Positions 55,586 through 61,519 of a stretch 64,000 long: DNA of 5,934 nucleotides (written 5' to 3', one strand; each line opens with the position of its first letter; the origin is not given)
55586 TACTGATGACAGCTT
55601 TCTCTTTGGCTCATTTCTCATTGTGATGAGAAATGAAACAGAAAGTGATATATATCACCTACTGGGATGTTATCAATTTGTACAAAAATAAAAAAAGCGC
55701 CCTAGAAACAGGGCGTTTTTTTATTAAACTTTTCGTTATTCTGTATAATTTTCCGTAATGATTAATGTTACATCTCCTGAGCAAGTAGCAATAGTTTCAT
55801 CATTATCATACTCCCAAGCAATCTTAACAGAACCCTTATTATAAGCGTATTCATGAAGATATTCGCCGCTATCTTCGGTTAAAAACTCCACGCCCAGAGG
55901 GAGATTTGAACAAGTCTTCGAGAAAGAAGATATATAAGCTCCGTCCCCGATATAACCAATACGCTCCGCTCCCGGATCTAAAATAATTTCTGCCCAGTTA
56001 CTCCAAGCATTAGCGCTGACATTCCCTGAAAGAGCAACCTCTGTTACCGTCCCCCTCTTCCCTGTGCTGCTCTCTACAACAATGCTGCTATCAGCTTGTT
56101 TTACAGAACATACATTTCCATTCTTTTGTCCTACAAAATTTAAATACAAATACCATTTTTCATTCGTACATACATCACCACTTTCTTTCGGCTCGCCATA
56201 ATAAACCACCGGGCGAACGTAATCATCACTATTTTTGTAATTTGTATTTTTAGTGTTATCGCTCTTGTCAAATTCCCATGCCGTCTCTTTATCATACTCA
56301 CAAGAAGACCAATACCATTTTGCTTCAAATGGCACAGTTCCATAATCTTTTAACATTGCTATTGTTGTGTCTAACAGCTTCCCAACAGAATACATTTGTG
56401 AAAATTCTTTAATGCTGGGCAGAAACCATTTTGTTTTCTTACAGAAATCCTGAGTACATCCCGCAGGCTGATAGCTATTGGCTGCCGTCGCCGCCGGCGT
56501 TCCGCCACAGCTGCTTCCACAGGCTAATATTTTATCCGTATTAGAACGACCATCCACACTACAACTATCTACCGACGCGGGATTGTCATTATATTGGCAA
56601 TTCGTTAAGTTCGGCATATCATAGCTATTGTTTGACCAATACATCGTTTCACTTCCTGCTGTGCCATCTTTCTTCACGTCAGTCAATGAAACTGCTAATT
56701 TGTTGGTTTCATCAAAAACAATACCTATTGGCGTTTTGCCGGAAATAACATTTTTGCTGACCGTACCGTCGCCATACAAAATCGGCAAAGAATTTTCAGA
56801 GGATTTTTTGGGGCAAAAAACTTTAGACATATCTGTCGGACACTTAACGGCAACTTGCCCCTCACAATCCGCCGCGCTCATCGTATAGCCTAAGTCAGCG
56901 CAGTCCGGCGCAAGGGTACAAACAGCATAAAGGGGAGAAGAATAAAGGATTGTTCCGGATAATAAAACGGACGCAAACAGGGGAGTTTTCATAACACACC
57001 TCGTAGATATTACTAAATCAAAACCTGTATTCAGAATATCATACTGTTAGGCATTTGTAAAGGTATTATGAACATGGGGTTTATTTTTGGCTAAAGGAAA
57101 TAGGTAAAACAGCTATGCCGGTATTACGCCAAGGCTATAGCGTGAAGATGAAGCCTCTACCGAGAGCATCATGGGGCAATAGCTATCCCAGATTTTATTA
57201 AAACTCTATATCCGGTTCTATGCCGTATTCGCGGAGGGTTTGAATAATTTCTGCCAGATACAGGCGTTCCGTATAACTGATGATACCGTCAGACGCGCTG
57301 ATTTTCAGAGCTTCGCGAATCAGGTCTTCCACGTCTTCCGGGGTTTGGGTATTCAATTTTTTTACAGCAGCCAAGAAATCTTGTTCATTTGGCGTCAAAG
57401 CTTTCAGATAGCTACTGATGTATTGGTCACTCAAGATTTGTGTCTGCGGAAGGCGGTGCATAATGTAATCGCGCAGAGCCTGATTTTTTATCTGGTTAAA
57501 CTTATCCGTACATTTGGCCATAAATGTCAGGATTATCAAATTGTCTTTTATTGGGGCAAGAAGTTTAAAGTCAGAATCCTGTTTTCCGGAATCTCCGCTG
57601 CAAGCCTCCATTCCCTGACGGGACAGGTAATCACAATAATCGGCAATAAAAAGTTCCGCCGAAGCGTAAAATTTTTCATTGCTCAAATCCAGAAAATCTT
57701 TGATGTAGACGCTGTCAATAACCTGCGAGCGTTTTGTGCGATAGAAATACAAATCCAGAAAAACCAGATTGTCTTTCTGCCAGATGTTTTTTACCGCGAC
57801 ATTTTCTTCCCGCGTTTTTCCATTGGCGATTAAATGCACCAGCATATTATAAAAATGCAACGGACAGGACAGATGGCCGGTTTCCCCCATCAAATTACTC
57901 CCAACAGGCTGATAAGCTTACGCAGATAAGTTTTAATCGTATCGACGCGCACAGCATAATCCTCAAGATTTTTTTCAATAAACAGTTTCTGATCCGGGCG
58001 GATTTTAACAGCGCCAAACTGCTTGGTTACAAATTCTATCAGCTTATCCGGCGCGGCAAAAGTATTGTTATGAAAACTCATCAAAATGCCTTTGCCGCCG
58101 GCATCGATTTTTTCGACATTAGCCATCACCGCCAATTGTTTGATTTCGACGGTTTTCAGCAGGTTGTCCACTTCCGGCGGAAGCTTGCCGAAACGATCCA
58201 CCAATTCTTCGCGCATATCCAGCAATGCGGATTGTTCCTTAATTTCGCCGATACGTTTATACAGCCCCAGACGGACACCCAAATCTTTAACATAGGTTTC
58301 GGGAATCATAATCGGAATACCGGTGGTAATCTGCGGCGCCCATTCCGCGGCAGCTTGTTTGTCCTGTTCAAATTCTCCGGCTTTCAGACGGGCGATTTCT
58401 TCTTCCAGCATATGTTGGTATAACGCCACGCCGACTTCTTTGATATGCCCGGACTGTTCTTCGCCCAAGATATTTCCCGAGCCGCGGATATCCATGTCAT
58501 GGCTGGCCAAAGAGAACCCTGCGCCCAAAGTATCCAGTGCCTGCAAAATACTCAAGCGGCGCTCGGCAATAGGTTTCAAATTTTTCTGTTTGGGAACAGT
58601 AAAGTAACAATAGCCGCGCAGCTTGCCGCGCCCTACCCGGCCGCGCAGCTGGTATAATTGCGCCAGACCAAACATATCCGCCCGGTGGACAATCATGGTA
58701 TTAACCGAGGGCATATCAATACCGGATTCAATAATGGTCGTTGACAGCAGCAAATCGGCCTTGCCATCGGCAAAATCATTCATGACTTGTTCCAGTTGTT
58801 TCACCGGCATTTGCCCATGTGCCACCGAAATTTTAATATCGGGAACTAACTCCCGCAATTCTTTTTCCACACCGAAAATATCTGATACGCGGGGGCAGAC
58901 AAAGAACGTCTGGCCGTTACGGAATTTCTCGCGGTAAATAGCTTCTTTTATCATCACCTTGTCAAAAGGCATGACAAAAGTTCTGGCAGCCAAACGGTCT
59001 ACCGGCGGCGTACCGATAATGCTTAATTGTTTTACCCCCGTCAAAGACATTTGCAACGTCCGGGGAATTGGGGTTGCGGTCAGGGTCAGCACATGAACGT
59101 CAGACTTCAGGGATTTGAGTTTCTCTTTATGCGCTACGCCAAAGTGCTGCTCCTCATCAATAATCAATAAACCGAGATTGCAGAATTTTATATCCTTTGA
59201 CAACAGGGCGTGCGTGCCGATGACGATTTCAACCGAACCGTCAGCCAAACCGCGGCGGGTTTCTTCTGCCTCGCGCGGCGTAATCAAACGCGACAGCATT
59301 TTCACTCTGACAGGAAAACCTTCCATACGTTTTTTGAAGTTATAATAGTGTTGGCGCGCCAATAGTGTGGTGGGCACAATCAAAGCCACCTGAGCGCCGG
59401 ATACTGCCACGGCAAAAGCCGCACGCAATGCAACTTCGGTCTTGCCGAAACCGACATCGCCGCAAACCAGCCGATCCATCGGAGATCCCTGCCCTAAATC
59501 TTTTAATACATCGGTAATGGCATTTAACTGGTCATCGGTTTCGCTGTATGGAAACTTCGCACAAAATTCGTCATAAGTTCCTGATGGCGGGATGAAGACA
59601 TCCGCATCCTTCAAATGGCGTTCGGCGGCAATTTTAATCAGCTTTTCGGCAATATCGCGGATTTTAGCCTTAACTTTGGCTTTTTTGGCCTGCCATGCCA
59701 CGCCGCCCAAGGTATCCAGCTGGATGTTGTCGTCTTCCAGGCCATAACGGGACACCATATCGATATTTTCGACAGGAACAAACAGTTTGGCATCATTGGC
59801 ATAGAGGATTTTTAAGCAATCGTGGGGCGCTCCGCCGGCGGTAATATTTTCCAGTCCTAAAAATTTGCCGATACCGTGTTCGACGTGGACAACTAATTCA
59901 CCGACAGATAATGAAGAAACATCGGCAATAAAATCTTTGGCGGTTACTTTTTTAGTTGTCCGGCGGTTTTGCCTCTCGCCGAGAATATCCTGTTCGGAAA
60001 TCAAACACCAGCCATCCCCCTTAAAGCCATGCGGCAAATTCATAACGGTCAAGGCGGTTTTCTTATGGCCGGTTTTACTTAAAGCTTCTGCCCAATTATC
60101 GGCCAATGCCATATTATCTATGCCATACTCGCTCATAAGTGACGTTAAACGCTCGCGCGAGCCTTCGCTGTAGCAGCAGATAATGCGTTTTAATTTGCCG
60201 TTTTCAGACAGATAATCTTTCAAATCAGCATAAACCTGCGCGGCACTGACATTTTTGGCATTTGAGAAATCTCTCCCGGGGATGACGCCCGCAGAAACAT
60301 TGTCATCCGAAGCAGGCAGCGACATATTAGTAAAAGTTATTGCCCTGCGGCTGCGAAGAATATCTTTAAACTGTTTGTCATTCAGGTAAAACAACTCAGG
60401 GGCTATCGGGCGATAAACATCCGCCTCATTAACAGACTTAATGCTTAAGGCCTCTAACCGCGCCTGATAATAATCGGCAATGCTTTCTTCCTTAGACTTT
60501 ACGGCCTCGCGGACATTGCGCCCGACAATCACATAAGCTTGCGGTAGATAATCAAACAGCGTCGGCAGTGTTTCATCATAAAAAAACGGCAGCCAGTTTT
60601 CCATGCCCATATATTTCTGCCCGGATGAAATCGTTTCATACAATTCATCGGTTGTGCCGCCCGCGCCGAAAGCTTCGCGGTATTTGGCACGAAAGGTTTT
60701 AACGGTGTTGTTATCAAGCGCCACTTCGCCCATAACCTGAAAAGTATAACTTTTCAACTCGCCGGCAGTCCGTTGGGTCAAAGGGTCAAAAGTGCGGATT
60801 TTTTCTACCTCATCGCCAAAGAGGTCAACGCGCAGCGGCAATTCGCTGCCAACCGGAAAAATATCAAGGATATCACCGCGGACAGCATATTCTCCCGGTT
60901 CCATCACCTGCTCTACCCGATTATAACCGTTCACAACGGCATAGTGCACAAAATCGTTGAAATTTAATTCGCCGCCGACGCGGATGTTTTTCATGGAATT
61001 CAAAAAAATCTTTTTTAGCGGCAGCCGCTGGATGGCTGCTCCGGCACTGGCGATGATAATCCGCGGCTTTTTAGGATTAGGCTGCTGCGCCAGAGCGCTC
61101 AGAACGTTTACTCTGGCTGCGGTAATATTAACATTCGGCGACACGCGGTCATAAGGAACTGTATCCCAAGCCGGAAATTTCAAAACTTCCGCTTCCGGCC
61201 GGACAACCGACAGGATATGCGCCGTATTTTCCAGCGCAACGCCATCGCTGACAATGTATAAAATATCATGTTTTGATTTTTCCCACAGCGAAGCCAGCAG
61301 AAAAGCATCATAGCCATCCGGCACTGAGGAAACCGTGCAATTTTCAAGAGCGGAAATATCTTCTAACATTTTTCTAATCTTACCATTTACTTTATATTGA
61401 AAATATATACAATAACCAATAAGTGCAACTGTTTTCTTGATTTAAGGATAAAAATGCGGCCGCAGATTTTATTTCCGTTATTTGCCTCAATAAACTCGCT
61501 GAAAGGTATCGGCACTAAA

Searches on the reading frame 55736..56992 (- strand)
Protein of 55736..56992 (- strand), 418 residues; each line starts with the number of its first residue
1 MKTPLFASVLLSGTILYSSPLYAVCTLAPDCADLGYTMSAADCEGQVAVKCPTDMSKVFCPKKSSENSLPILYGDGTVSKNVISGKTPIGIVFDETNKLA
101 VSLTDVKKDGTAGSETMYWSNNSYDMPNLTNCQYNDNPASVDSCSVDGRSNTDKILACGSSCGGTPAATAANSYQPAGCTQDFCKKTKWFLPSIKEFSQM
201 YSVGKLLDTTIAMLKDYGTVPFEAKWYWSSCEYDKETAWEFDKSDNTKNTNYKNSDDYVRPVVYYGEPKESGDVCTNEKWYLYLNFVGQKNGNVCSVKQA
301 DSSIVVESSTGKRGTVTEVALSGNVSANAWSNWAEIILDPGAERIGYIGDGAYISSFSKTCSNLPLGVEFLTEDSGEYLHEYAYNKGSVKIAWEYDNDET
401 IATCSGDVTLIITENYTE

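Call 10: search_protein_families(library=pfam, proteins=[window:55736-56992:-], max_evalue=0.01)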
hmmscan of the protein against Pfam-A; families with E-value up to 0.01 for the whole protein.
window:55736-56992:- (418 aa): 1 family
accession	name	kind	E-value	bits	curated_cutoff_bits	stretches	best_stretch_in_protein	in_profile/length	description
PF07603.17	Lcl_C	-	3.2e-06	27.9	34.9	1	169-262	29-116/117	Lcl C-terminal domain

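Call 50: search_protein_families(library=ncbifam, proteins=[window:55736-56992:-], max_evalue=0.1)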
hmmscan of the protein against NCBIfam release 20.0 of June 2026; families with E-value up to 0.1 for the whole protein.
window:55736-56992:- (418 aa): 0 families

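Call 88: find_encoding_contigs(protein=window:55736-56992:-, flank=10000, max_places=5)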
Protein window:55736-56992:- (418 aa): 21 contigs read that carry it; 3 places shown.
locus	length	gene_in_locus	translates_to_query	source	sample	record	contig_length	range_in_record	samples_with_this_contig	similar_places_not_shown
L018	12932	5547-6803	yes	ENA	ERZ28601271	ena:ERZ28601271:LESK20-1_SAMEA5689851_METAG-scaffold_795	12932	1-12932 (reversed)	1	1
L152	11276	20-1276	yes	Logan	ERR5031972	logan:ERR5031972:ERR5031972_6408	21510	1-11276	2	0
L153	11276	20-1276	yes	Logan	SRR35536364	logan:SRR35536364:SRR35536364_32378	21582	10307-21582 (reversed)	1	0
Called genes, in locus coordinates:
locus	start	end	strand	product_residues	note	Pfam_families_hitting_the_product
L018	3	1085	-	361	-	?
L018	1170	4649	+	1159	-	PF17757:UvrB_inter, PF21132:MFD_D3 (weak), PF02559:CarD_TRCF_RID, PF00270:DEAD, PF04851:ResIII, PF00271:Helicase_C, PF03461:TRCF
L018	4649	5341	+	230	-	-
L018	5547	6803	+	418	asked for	PF07603:Lcl_C (faint)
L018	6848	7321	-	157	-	-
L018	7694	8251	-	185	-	PF02643:DUF192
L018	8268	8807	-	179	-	-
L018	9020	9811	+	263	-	PF00691:OmpA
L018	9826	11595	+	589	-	PF01368:DHH, PF02272:DHHA1, PF17768:RecJ_OB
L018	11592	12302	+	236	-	PF04367:DUF502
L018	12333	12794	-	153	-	PF04355:BamE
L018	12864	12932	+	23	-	?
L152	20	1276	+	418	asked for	PF07603:Lcl_C (faint)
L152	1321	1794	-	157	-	-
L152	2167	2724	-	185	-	PF02643:DUF192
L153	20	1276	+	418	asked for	PF07603:Lcl_C (faint)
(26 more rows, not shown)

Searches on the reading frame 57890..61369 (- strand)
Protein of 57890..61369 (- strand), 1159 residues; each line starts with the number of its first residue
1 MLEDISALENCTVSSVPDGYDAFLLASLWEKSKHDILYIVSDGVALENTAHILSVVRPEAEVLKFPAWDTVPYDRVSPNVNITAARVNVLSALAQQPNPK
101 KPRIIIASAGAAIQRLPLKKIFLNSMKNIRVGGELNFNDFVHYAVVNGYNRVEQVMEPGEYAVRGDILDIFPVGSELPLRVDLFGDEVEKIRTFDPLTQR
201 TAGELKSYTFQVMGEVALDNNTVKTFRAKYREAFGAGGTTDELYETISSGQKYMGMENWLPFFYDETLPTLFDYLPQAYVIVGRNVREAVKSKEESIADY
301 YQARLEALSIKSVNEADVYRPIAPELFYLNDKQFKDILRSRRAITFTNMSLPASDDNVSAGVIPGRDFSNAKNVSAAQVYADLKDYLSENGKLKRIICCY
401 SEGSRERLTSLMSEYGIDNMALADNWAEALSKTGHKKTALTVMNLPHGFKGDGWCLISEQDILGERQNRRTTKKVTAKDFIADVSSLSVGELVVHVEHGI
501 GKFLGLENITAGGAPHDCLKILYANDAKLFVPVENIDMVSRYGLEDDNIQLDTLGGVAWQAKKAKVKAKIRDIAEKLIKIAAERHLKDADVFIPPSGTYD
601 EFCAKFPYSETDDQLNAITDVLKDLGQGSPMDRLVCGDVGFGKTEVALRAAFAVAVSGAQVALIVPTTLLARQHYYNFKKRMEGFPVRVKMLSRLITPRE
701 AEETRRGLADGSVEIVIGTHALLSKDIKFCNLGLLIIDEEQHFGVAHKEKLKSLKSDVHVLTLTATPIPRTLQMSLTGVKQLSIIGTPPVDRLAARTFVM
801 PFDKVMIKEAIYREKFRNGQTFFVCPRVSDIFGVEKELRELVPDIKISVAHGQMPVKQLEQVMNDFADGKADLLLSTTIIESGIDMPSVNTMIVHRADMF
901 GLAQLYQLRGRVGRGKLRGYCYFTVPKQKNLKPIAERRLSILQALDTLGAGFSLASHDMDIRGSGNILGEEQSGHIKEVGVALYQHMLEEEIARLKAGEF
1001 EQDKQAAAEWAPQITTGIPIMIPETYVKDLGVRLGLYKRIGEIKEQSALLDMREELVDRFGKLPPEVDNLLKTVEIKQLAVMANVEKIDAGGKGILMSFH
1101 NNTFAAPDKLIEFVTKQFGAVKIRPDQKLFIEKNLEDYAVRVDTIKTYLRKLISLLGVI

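Call 10: search_protein_families(library=pfam, proteins=[window:57890-61369:-], max_evalue=0.01)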
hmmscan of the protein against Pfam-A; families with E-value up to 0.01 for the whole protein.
window:57890-61369:- (1159 aa): 8 families
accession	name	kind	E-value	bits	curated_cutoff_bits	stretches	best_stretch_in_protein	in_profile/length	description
PF03461.20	TRCF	-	2e-26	92.6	25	1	1018-1109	3-94/95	TRCF domain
PF00270.35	DEAD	-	4.7e-23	82.2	26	1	611-773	1-165/167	DEAD/DEAH box helicase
PF17757.6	UvrB_inter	-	5.3e-23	81.4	22.9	1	129-209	3-84/91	UvrB interaction domain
PF00271.37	Helicase_C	-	1.1e-19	71.1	23.5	1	810-915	9-109/110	Helicase conserved C-terminal domain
PF02559.22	CarD_TRCF_RID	-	4.5e-19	68.7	23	1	487-542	1-56/57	CarD-like/TRCF RID domain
PF04851.21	ResIII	-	3.3e-08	34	22.5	1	612-767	6-162/164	Type III restriction enzyme, res subunit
PF21132.2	MFD_D3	-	1.5e-06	28.5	21.8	1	394-461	8-72/73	MFD, D3 domain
PF14514.11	TetR_C_9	-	0.0027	18.3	25.3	1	267-344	15-94/130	Tetracyclin repressor-like, C-terminal domain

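Call 33: find_encoding_contigs(protein=window:57890-61369:-, flank=10000, max_places=6)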
Protein window:57890-61369:- (1159 aa): 21 contigs read that carry it; 5 places shown.
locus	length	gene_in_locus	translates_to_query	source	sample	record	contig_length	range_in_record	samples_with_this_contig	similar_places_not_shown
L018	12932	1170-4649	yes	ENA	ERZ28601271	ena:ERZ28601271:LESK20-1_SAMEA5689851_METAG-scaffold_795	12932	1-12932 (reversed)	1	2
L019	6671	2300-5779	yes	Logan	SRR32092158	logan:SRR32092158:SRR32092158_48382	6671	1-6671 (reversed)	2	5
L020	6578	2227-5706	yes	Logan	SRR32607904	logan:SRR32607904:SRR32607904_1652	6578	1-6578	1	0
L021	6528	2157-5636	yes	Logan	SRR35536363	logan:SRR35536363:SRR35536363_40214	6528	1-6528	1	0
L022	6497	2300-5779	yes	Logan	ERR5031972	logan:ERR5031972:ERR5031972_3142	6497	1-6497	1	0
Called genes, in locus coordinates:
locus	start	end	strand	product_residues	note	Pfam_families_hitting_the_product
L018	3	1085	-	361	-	?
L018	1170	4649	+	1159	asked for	PF17757:UvrB_inter, PF21132:MFD_D3 (weak), PF02559:CarD_TRCF_RID, PF00270:DEAD, PF04851:ResIII, PF00271:Helicase_C, PF03461:TRCF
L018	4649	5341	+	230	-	-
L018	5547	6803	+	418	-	PF07603:Lcl_C (faint)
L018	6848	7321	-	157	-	-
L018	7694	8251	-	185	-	PF02643:DUF192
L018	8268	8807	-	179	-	-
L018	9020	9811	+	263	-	PF00691:OmpA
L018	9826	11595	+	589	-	PF01368:DHH, PF02272:DHHA1, PF17768:RecJ_OB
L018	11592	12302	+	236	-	PF04367:DUF502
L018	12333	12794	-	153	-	PF04355:BamE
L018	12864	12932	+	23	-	?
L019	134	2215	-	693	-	PF17191:RecG_wedge, PF00270:DEAD, PF04851:ResIII, PF00271:Helicase_C, PF19833:RecG_dom3_C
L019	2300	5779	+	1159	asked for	PF17757:UvrB_inter, PF21132:MFD_D3 (weak), PF02559:CarD_TRCF_RID, PF00270:DEAD, PF04851:ResIII, PF00271:Helicase_C, PF03461:TRCF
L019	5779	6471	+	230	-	-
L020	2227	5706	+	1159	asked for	PF17757:UvrB_inter, PF21132:MFD_D3 (weak), PF02559:CarD_TRCF_RID, PF00270:DEAD, PF04851:ResIII, PF00271:Helicase_C, PF03461:TRCF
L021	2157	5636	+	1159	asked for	PF17757:UvrB_inter, PF21132:MFD_D3 (weak), PF02559:CarD_TRCF_RID, PF00270:DEAD, PF04851:ResIII, PF00271:Helicase_C, PF03461:TRCF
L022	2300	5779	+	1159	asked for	PF17757:UvrB_inter, PF21132:MFD_D3 (weak), PF02559:CarD_TRCF_RID, PF00270:DEAD, PF04851:ResIII, PF00271:Helicase_C, PF03461:TRCF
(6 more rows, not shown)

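Call 80: list_cluster_members(proteins=[window:57890-61369:-, P0001, window:55736-56992:-])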
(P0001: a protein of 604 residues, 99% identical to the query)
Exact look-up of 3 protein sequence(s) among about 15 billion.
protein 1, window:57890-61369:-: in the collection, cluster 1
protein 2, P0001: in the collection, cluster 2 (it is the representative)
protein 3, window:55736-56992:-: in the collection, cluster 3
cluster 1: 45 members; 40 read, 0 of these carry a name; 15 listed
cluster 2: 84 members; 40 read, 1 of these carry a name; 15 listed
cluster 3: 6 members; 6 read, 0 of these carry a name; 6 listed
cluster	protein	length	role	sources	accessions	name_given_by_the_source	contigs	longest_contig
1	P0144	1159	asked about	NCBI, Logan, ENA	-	-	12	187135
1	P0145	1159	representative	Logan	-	-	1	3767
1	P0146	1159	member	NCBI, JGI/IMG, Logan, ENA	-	-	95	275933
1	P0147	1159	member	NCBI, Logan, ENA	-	-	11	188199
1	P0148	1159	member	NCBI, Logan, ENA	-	-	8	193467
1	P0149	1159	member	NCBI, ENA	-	-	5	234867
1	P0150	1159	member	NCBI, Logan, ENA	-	-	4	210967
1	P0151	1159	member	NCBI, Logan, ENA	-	-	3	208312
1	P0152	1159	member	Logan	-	-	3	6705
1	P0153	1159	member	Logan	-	-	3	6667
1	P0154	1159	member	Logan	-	-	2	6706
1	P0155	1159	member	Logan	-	-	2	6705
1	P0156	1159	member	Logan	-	-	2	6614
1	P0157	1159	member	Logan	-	-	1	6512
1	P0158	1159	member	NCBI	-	-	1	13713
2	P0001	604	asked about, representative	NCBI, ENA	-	-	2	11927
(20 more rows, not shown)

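Call 81: find_encoding_contigs(protein=P0150, flank=10000, max_places=4)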
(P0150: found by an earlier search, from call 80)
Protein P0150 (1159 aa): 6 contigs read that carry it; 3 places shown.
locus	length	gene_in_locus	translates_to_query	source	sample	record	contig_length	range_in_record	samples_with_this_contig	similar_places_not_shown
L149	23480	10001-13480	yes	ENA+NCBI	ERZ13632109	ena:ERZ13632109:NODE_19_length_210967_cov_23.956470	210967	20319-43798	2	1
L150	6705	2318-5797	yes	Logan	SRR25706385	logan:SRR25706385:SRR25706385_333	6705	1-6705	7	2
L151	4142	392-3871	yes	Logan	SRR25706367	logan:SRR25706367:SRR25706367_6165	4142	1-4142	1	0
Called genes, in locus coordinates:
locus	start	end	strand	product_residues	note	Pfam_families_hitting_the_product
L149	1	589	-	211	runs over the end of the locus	PF00160:Pro_isomerase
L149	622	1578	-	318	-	PF14397:ATPgrasp_ST, PF02655:ATP-grasp_3 (faint), PF08443:RimK (faint), PF02955:GSH-S_ATP (faint), PF14398:ATPgrasp_YheCD (faint)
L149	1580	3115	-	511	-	PF14400:Transglut_i_TM, PF14402:7TM_transglut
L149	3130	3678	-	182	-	PF05618:RimB-like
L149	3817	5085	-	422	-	PF04966:OprB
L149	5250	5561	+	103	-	-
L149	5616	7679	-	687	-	-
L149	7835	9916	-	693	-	PF17191:RecG_wedge, PF00270:DEAD, PF04851:ResIII, PF00271:Helicase_C, PF19833:RecG_dom3_C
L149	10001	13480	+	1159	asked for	PF17757:UvrB_inter, PF21132:MFD_D3 (weak), PF02559:CarD_TRCF_RID, PF00270:DEAD, PF04851:ResIII, PF00271:Helicase_C, PF03461:TRCF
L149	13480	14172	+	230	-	-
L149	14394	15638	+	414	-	-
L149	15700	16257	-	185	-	PF02643:DUF192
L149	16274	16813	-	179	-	-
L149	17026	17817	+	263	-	PF00691:OmpA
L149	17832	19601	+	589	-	PF01368:DHH, PF02272:DHHA1, PF17768:RecJ_OB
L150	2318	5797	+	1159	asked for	PF17757:UvrB_inter, PF21132:MFD_D3 (weak), PF02559:CarD_TRCF_RID, PF00270:DEAD, PF04851:ResIII, PF00271:Helicase_C, PF03461:TRCF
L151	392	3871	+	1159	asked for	PF17757:UvrB_inter, PF21132:MFD_D3 (weak), PF02559:CarD_TRCF_RID, PF00270:DEAD, PF04851:ResIII, PF00271:Helicase_C, PF03461:TRCF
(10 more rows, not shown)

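Call 89: find_encoding_contigs(protein=P0146, flank=10000, max_places=8)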
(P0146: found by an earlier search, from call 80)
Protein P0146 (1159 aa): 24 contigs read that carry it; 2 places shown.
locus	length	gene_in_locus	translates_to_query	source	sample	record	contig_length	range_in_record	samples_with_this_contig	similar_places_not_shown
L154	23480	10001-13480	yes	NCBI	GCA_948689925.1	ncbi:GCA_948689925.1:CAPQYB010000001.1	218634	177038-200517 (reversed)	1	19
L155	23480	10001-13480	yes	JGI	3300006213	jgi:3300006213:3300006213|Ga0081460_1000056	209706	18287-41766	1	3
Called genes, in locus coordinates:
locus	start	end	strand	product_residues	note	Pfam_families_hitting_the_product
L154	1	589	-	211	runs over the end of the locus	PF00160:Pro_isomerase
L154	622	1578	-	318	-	PF14397:ATPgrasp_ST, PF02655:ATP-grasp_3 (faint), PF08443:RimK (faint), PF02955:GSH-S_ATP (faint), PF14398:ATPgrasp_YheCD (faint)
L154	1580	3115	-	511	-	PF14400:Transglut_i_TM, PF14402:7TM_transglut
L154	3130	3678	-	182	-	PF05618:RimB-like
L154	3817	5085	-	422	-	PF04966:OprB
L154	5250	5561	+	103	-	-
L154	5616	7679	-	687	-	-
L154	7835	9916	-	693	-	PF17191:RecG_wedge, PF00270:DEAD, PF04851:ResIII, PF00271:Helicase_C, PF19833:RecG_dom3_C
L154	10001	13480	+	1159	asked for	PF17757:UvrB_inter, PF21132:MFD_D3 (weak), PF02559:CarD_TRCF_RID, PF00270:DEAD, PF04851:ResIII, PF00271:Helicase_C, PF03461:TRCF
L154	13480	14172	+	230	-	-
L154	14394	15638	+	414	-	-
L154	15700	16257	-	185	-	PF02643:DUF192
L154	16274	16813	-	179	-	-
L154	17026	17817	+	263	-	PF00691:OmpA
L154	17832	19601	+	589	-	PF01368:DHH, PF02272:DHHA1, PF17768:RecJ_OB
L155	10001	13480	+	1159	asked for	PF17757:UvrB_inter, PF21132:MFD_D3 (weak), PF02559:CarD_TRCF_RID, PF00270:DEAD, PF04851:ResIII, PF00271:Helicase_C, PF03461:TRCF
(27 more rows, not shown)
